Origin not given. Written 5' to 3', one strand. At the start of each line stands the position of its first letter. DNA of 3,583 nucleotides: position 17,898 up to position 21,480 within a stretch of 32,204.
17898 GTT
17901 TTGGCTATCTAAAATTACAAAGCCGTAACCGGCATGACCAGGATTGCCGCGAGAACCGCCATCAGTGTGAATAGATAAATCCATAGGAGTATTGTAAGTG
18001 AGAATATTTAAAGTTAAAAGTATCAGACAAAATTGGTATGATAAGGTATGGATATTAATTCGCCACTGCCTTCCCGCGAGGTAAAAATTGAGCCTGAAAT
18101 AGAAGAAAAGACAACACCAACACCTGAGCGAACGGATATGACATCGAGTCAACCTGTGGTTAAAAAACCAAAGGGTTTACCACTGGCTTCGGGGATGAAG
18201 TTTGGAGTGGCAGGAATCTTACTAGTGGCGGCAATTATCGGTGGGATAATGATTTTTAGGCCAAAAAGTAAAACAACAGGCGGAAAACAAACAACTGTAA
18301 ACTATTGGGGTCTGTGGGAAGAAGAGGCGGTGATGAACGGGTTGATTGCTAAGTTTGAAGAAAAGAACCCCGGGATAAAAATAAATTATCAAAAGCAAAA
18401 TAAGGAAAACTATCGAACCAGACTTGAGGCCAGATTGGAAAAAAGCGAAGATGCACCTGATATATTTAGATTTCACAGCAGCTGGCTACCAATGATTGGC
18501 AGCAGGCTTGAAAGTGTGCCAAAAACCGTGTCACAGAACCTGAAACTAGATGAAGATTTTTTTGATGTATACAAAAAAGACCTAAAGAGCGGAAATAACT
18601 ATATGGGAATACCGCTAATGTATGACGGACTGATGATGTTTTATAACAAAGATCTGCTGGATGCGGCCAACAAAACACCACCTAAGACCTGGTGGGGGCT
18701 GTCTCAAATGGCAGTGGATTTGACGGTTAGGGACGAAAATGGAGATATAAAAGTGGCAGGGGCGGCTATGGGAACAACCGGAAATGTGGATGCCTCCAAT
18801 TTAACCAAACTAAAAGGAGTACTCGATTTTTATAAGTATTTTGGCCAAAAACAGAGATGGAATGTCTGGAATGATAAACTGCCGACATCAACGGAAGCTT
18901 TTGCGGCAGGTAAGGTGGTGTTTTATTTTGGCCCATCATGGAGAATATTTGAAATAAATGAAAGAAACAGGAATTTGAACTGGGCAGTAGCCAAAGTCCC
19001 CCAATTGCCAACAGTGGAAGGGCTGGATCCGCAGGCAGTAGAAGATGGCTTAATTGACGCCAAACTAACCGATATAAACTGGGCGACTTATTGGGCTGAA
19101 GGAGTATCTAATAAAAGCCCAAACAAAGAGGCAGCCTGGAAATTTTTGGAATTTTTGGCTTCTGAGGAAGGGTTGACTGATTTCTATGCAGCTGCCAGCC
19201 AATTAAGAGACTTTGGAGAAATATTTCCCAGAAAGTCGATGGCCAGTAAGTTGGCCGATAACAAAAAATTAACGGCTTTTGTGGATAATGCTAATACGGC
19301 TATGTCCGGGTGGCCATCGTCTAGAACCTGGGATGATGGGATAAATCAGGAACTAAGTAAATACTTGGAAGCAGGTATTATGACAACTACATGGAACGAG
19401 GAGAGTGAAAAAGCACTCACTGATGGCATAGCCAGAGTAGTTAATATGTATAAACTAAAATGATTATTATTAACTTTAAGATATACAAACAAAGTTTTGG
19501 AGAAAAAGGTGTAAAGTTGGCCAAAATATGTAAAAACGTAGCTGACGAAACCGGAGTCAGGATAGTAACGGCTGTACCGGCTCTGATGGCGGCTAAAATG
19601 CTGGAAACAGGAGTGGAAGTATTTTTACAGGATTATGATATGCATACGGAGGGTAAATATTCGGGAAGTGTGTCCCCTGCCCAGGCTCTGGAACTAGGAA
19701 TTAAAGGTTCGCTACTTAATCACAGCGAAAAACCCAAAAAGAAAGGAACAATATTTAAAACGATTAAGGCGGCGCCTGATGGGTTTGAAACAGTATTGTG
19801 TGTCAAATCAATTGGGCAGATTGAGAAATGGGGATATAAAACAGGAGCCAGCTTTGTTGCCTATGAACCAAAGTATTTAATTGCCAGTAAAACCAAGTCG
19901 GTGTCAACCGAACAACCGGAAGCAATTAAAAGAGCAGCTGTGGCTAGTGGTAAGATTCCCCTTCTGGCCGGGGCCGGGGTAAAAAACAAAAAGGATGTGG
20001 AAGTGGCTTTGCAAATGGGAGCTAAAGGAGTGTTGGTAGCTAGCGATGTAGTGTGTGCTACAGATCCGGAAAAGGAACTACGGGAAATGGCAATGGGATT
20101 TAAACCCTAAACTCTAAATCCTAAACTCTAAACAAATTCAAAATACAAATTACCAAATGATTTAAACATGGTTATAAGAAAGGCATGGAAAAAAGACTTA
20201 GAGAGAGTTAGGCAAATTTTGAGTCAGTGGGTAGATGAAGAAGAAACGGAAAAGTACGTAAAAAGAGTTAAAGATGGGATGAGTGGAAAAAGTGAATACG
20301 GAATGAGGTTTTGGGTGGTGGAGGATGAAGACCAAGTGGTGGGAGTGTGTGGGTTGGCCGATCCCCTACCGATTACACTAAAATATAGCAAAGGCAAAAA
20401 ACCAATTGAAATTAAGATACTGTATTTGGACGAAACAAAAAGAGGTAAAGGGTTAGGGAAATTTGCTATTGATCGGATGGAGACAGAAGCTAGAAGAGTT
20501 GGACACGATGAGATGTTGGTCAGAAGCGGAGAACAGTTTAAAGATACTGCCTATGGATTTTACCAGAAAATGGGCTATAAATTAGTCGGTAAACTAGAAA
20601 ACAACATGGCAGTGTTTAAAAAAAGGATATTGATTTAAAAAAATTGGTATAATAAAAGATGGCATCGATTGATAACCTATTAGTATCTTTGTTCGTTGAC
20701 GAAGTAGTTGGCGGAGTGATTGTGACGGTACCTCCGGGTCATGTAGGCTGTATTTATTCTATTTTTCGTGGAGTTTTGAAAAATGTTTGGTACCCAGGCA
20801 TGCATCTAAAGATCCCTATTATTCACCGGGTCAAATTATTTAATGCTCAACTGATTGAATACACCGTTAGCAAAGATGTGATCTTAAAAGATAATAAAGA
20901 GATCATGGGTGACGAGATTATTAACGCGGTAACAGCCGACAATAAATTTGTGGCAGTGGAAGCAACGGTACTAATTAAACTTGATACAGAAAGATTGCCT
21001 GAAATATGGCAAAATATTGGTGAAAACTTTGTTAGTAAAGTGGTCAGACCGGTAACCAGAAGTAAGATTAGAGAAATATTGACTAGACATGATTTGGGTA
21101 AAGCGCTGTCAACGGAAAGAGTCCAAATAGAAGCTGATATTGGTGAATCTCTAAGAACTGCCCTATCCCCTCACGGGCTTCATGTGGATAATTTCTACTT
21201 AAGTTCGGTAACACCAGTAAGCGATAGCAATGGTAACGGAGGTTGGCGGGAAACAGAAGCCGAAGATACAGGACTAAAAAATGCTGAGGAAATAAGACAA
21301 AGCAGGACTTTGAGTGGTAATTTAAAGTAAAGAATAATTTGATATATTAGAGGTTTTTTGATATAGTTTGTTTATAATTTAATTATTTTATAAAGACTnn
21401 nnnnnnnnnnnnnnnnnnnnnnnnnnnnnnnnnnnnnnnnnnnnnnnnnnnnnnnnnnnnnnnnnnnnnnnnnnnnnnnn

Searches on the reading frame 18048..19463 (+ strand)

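Call 39: search_protein_families(library=pfam, proteins=[window:18048-19463:+], max_evalue=0.001)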
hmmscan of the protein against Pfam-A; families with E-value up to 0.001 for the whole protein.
window:18048-19463:+ (471 aa): 2 families
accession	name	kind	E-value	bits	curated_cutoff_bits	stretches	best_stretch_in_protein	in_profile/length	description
PF13416.11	SBP_bac_8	-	2.4e-26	93.6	27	1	99-382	2-255/279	Bacterial extracellular solute-binding protein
PF01547.30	SBP_bac_1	-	2.9e-24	87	26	1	94-375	8-305/307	Bacterial extracellular solute-binding protein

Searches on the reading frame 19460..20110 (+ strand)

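Call 39: search_protein_families(library=pfam, proteins=[window:19460-20110:+], max_evalue=0.001)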
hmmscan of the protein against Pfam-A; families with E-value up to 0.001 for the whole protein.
window:19460-20110:+ (216 aa): 4 families
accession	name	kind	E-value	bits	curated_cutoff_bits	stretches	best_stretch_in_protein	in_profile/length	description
PF00121.24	TIM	-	4.9e-26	92.2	20.1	1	1-201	2-236/245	Triosephosphate isomerase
PF05690.20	ThiG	-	1.3e-06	28.4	23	1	161-211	171-221/247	Thiazole biosynthesis protein ThiG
PF03060.21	NMO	-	0.00016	21.7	28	1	160-202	191-230/331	Nitronate monooxygenase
PF00977.27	His_biosynth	-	0.00052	20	23.6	0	161-195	69-103/228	Histidine biosynthesis protein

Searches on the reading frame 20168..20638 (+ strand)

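Call 39: search_protein_families(library=pfam, proteins=[window:20168-20638:+], max_evalue=0.001)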
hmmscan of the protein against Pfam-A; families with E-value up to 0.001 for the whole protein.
window:20168-20638:+ (156 aa): 5 families
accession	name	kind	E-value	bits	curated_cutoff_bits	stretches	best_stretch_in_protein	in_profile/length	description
PF00583.31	Acetyltransf_1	-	4.4e-11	43.5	20.7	1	14-137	4-116/116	Acetyltransferase (GNAT) family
PF13508.13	Acetyltransf_7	-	1.2e-10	42.1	27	1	47-138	4-83/84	Acetyltransferase (GNAT) domain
PF13673.13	Acetyltransf_10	-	2.1e-08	34.7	23.6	1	22-142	5-112/128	Acetyltransferase (GNAT) domain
PF13302.13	Acetyltransf_3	-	7.4e-05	23.9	25.4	1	7-106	18-106/138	Acetyltransferase (GNAT) domain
PF13420.13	Acetyltransf_4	-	0.00026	21.5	24.3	1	3-151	1-148/155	Acetyltransferase (GNAT) domain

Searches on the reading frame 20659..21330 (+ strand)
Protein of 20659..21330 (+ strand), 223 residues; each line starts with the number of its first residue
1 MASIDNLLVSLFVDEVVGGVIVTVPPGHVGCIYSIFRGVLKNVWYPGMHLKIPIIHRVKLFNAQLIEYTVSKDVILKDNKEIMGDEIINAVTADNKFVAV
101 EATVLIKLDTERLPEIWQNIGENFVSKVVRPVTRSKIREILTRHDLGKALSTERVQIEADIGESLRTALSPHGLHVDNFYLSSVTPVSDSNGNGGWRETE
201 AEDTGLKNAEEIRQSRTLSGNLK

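Call 39: search_protein_families(library=pfam, proteins=[window:20659-21330:+], max_evalue=0.001)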
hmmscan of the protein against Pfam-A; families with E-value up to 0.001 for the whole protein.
window:20659-21330:+ (223 aa): 1 family
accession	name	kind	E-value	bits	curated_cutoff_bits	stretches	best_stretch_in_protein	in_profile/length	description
PF01145.31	Band_7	-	8.3e-25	88.3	23.6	1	23-186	2-147/176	SPFH domain / Band 7 family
